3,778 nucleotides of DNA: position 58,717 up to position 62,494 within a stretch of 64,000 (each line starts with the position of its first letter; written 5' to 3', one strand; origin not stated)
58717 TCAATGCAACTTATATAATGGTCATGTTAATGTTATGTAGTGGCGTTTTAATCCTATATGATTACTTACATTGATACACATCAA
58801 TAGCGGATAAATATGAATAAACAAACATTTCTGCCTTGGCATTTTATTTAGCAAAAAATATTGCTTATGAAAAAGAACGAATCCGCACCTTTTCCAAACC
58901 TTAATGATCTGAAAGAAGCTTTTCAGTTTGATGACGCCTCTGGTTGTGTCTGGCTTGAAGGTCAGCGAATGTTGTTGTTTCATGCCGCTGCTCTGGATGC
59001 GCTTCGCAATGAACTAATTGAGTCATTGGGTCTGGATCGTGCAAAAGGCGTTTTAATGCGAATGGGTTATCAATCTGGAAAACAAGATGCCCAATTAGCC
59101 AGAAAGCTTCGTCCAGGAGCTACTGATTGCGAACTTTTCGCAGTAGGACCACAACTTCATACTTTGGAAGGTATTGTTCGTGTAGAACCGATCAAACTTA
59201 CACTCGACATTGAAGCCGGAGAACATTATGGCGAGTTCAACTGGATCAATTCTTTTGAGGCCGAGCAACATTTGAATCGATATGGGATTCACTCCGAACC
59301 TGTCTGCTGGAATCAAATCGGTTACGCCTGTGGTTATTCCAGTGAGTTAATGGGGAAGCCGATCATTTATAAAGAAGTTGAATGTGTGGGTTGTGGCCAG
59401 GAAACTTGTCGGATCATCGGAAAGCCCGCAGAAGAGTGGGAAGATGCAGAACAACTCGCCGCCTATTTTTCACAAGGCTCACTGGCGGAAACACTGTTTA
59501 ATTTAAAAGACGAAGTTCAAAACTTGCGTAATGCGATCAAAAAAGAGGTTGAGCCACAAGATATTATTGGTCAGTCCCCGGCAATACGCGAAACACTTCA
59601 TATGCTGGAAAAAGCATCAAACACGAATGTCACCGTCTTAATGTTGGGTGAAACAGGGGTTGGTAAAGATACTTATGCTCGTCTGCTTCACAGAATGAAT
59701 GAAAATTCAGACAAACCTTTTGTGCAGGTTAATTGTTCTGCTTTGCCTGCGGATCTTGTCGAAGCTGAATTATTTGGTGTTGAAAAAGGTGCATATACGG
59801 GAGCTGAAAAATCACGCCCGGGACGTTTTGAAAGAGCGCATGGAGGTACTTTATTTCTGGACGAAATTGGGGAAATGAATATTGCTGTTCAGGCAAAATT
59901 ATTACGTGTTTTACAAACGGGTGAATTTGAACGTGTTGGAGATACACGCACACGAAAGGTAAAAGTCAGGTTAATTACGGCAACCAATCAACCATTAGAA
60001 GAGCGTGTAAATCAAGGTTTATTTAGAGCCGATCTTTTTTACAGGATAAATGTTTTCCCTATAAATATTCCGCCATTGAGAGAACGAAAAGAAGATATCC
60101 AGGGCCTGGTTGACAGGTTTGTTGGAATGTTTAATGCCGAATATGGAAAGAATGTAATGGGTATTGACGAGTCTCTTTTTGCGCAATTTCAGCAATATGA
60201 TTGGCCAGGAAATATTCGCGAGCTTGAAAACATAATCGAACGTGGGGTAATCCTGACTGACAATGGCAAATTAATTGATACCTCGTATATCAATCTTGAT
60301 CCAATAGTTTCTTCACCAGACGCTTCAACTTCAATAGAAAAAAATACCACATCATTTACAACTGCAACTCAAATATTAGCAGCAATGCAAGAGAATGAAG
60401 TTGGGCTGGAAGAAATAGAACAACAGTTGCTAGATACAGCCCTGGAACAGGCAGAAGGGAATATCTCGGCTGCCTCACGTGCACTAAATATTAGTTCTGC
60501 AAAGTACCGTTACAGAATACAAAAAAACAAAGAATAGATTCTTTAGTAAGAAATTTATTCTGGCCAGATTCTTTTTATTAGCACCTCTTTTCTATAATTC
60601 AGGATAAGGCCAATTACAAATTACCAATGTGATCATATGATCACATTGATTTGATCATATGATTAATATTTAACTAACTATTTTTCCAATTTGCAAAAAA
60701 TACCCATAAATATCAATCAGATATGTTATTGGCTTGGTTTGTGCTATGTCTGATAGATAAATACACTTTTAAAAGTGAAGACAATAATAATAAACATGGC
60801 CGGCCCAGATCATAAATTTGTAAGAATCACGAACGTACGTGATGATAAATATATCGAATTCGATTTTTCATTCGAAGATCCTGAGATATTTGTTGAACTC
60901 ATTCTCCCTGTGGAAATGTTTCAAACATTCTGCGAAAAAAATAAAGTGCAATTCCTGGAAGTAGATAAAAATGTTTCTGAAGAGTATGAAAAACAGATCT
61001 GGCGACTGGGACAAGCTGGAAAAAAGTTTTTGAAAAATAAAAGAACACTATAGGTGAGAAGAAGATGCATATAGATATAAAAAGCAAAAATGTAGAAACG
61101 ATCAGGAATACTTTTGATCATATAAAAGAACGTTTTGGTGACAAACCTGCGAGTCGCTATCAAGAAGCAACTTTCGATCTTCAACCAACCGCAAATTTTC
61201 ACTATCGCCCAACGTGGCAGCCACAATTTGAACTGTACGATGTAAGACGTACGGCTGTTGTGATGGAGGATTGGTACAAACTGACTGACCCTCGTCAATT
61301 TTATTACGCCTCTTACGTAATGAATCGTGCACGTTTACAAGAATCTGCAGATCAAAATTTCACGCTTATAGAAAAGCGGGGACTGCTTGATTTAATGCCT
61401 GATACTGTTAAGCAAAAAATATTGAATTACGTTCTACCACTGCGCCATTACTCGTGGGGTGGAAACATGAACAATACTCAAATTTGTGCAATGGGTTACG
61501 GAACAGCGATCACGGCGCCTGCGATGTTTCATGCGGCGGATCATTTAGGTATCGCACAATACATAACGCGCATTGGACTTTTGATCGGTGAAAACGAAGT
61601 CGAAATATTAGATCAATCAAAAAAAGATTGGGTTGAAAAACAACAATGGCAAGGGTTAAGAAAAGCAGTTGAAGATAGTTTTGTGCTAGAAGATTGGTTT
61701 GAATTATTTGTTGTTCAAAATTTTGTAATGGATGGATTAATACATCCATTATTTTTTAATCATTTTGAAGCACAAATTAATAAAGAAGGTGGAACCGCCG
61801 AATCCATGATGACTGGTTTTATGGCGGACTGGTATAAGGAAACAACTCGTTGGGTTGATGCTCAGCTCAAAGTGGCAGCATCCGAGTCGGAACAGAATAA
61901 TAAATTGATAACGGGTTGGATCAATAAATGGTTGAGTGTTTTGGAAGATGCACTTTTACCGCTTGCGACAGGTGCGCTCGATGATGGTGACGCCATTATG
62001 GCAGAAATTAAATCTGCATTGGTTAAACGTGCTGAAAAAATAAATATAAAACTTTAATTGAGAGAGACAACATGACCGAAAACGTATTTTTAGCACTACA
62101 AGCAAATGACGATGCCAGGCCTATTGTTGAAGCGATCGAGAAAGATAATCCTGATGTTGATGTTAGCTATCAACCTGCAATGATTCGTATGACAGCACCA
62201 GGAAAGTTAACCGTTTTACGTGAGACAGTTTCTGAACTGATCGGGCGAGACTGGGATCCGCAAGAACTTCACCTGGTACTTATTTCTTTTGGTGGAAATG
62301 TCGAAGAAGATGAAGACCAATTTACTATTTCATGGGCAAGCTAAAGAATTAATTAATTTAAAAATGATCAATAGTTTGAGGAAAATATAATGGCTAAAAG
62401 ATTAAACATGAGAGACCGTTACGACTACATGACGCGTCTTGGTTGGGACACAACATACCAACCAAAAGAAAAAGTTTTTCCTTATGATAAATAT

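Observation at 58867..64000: XylR/DmpR-family activator plus dmpKLMN(O) phenol hydroxylase operon with a perfect 24-bp palindromic UAS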

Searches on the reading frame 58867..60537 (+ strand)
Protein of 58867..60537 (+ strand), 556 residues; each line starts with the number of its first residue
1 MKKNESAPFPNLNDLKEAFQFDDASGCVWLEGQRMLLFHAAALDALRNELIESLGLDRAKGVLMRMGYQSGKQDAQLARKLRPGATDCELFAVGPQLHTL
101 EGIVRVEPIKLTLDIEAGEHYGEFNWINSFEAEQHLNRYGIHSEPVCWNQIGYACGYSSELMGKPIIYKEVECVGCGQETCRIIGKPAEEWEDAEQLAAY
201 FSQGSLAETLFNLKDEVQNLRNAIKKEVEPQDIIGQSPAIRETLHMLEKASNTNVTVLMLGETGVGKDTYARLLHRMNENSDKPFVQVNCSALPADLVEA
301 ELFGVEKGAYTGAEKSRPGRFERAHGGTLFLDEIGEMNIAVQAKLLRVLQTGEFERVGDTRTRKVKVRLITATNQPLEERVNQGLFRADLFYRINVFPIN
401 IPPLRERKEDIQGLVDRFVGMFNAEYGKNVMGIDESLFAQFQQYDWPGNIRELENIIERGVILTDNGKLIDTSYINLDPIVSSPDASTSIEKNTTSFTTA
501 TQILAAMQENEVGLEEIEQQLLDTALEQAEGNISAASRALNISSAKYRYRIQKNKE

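Call 4: search_protein_families(library=ncbifam, proteins=[window:58867-60537:+])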
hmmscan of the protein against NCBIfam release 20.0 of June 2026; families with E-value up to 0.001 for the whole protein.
window:58867-60537:+ (556 aa): 30 families (the best 25 are shown)
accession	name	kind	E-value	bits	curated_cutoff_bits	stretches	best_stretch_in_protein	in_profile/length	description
NF041906.1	V4R_TF_MobR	exception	9.8e-183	608.5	999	1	11-553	8-543/544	phenol degradation transcriptional regulator MobR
TIGR01817.1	nifA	equivalog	9.3e-106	354.7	528.85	1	220-553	185-526/534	nif-specific transcriptional activator NifA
NF003451.0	PRK05022.1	equivalog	3.5e-100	336.2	476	1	204-547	162-501/512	nitric oxide reductase transcriptional regulator NorR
NF041552.1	TF_PrdR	equivalog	2.4e-95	320.1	795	1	206-553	240-575/577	sigma-54 dependent transcriptional regulator PrdR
TIGR01818.1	ntrC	equivalog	1.4e-92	310.9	558.6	1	213-544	116-453/463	nitrogen regulation protein NR(I)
NF008469.0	PRK11361.1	equivalog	2.6e-89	300.1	714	1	210-553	122-453/461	acetoacetate metabolism transcriptional regulator AtoC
NF038308.1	RNA_repair_RtcR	equivalog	7.7e-89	298.9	650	1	223-548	172-505/530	RNA repair transcriptional activator RtcR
TIGR02915.1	PEP_resp_reg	equivalog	7.4e-85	285.4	502.6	1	209-544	118-432/445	PEP-CTERM-box response regulator transcription factor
NF041946.1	LuxO_transreg_Vib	equivalog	8.4e-83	278.7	800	1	220-553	122-459/463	quorum-sensing sigma-54 dependent transcriptional regulator LuxO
TIGR02974.1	phageshock_pspF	equivalog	2.9e-81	273.3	443.55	1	233-553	1-335/336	phage shock protein operon transcriptional activator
NF050807.1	TransRegFlbDCaul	equivalog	2.1e-80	270.8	750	1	229-553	116-437/454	sigma-54-dependent transcriptional regulator FlbD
NF049963.1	RespRegFlgRCampy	domain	1.1e-79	268.3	750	1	220-470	124-373/429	fla regulon two-component system response regulator FlgR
NF011958.0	PRK15429.1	equivalog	3.7e-77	260.5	830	1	226-480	374-627/692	formate hydrogenlyase transcriptional activator FlhA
NF051870.1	NAssimRespRegNtrX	equivalog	8.4e-76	255.7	600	1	212-538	123-434/452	nitrogen assimilation response regulator NtrX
TIGR02329.1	propionate_PrpR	equivalog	1.6e-75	254.7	499.2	1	219-551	200-524/526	propionate catabolism operon regulatory protein PrpR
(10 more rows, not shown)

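Call 5: search_protein_families(library=pfam, proteins=[window:58867-60537:+])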
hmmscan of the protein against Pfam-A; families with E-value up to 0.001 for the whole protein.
window:58867-60537:+ (556 aa): 11 families
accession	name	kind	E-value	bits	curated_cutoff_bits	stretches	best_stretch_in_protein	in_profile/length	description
PF00158.32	Sigma54_activat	-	4.3e-68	228.7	20.2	1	233-399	1-167/168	Sigma-54 interaction domain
PF06505.16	XylR_N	-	1.8e-36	124.4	23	1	14-114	1-101/101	Activator of aromatic catabolism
PF25601.1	AAA_lid_14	-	2.1e-21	76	27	1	405-475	1-70/87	AAA+ ATPase lid domain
PF14532.12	Sigma54_activ_2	-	4e-21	76.2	25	1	234-404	1-138/138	Sigma-54 interaction domain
PF02830.23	V4R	-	3.3e-11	43.5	31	1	127-186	2-61/62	V4R domain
PF07728.20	AAA_5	-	7.6e-09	36.1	22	1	257-377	2-125/139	AAA domain (dynein-related subfamily)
PF07724.20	AAA_2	-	9.2e-08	32.7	27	1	255-367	4-114/166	AAA domain (Cdc48 subfamily)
PF02954.25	HTH_8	-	2.3e-07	30.9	22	1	514-553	2-41/42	Bacterial regulatory protein, Fis family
PF01078.27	Mg_chelatase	-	7e-07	29.3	20.3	1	312-374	93-157/207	Magnesium chelatase, subunit ChlI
PF07726.17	AAA_3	-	1.9e-05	25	27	0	257-380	2-116/131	ATPase family associated with various cellular activities (AAA)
PF00004.35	AAA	-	0.00022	22.1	21.2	1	257-394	1-126/131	ATPase family associated with various cellular activities (AAA)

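Call 17: search_solved_structures(query=window:58867-60537:+, max_evalue=1e-20, show_alignments=4)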
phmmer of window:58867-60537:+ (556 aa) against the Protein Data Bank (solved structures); distinct sequences matched with E-value up to 1e-20: 38.
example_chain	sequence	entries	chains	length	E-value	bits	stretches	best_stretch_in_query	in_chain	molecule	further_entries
6iy8_A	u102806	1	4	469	1.1e-160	538.9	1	19-471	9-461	Positive regulator CapR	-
4ly6_A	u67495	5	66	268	7.8e-74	252.3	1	225-474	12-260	Transcriptional regulator (NtrC family)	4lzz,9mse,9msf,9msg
1ny6_A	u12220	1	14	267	8.7e-74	252.2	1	225-474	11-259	transcriptional regulator (NtrC family)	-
9qq6_C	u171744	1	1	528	9.7e-74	252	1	215-481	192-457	Nif-specific regulatory protein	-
1ny5_A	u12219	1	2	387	1.8e-73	251.2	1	220-474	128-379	transcriptional regulator (NtrC family)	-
4l4u_A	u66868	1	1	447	5.2e-73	249.6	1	220-475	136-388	Transcriptional regulator (NtrC family)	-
3m0e_A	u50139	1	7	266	6.1e-73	249.4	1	225-474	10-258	Transcriptional regulator (NtrC family)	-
6jdi_A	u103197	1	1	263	3.5e-71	243.6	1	232-466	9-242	Nitrogen assimilation regulatory protein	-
5exp_A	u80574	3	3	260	1.4e-70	241.6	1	232-465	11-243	Transcriptional regulator FleQ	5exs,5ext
5exx_A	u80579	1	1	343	1.5e-70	241.5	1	232-467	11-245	Transcriptional regulator FleQ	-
7ejw_C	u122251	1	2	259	1.6e-70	241.4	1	232-466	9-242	Transcriptional regulator FleQ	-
6j7e_A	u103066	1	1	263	1.7e-70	241.3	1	232-466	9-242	Nitrogen assimilation regulatory protein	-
8p53_C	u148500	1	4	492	3.2e-70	240.4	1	231-467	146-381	Transcriptional regulator FleQ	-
8pb9_D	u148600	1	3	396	3.5e-70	240.3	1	231-465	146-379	Transcriptional regulator FleQ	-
6jdl_A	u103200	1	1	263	4.4e-70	239.9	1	232-466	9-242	Nitrogen assimilation regulatory protein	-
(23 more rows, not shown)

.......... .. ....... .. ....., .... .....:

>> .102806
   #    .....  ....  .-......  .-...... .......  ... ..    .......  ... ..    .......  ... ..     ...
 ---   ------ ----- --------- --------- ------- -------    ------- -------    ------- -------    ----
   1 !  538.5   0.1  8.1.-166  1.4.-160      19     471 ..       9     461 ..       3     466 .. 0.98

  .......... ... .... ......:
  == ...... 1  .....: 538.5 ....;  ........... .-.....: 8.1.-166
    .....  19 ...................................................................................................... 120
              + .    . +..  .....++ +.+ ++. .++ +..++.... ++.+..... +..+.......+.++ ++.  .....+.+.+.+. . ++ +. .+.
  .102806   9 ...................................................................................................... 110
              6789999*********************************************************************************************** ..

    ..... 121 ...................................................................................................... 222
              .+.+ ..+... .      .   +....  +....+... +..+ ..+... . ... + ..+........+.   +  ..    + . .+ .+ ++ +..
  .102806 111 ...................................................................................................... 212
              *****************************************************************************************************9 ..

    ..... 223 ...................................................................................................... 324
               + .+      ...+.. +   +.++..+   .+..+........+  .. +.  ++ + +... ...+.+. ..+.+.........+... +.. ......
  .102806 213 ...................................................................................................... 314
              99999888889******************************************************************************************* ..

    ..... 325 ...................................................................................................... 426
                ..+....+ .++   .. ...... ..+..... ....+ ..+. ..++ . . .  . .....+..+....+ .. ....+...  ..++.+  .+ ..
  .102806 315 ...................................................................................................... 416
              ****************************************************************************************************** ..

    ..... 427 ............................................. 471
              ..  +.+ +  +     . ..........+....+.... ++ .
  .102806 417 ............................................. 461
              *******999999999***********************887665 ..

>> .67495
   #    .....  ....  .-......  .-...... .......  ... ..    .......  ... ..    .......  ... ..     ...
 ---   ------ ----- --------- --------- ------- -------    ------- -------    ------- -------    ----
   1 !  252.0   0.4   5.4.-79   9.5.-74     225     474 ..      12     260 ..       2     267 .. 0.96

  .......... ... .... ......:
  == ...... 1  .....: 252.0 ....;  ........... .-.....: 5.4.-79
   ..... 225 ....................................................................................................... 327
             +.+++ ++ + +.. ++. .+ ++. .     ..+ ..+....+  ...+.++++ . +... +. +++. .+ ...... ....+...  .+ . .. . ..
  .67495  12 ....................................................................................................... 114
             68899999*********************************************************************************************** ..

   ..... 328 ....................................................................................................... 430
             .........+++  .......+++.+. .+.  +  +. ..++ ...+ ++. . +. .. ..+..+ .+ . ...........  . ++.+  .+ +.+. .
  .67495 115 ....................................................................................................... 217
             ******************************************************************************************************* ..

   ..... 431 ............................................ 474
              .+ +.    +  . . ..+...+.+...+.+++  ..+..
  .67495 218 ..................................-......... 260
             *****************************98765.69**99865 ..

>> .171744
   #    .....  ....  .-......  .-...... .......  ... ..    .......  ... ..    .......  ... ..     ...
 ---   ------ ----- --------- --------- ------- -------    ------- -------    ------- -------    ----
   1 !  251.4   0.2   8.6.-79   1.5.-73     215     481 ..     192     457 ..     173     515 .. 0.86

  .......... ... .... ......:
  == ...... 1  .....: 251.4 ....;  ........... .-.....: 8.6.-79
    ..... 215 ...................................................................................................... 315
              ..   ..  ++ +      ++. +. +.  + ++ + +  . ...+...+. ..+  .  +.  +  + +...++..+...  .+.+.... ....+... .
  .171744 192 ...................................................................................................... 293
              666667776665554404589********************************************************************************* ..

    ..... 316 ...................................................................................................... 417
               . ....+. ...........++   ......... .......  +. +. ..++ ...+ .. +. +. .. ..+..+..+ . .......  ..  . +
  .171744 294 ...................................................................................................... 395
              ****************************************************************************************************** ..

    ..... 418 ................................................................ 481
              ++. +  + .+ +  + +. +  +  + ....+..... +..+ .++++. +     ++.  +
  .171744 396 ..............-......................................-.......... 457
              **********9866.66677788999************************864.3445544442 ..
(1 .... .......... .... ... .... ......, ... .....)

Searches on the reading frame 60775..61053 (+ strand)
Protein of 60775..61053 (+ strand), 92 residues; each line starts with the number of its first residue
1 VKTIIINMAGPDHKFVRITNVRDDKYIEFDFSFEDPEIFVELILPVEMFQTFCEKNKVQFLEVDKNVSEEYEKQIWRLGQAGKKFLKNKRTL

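Call 4: search_protein_families(library=ncbifam, proteins=[window:60775-61053:+])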
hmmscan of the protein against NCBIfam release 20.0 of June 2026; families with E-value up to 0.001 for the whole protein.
window:60775-61053:+ (92 aa): 0 families

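Call 5: search_protein_families(library=pfam, proteins=[window:60775-61053:+])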
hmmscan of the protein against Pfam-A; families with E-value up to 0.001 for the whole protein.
window:60775-61053:+ (92 aa): 1 family
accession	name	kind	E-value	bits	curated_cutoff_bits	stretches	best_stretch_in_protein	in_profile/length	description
PF06099.16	Phenol_hyd_sub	-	3.9e-20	72.2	25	1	11-62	6-57/57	Phenol hydroxylase subunit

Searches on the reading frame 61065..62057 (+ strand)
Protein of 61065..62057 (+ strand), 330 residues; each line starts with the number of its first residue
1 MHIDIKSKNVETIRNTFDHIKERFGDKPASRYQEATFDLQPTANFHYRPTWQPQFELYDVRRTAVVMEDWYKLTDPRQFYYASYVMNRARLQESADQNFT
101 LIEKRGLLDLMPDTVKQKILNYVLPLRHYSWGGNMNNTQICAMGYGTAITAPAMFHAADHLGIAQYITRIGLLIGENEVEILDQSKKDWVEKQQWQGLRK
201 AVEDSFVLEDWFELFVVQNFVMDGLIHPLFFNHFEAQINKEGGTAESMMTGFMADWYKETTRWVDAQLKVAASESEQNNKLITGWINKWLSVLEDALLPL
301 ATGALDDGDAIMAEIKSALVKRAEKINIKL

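Call 4: search_protein_families(library=ncbifam, proteins=[window:61065-62057:+])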
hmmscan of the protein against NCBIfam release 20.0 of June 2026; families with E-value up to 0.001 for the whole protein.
window:61065-62057:+ (330 aa): 1 family
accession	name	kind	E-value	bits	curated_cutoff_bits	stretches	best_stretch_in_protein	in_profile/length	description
NF045802.1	MethMoxAlphaMmoY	equivalog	2.9e-10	39.9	700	1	48-297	78-330/389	aromatic/alkene monooxygenase hydroxylase subunit beta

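Call 5: search_protein_families(library=pfam, proteins=[window:61065-62057:+])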
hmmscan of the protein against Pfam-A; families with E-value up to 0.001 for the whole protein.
window:61065-62057:+ (330 aa): 1 family
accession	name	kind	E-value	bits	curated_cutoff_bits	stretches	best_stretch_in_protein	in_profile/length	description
PF02332.24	Phenol_Hydrox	-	1e-61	208.9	24.4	1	51-274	1-229/230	Methane/Phenol/Alkene Hydroxylase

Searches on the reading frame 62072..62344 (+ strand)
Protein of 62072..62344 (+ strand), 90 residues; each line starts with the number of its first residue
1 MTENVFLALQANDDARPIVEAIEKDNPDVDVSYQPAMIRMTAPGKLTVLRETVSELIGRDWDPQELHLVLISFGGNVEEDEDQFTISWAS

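Call 4: search_protein_families(library=ncbifam, proteins=[window:62072-62344:+])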
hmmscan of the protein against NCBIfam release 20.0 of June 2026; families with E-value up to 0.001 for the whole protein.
window:62072-62344:+ (90 aa): 1 family
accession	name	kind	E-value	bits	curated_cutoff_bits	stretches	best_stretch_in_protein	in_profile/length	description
NF045941.1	PropMonoxMimD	equivalog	3.9e-05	23.9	150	1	15-72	19-76/108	propane 2-monooxygenase effector subunit MimD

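Call 5: search_protein_families(library=pfam, proteins=[window:62072-62344:+])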
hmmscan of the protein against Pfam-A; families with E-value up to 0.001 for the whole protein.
window:62072-62344:+ (90 aa): 1 family
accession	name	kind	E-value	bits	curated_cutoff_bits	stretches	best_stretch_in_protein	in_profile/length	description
PF02406.22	MmoB_DmpM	-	1.4e-30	105.7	25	1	4-86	2-84/85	MmoB/DmpM family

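Call 32: find_encoding_contigs(protein=window:62072-62344:+, flank=10000, max_places=4)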
Protein window:62072-62344:+ (90 aa): no gene with exactly this product is on record in the collection.
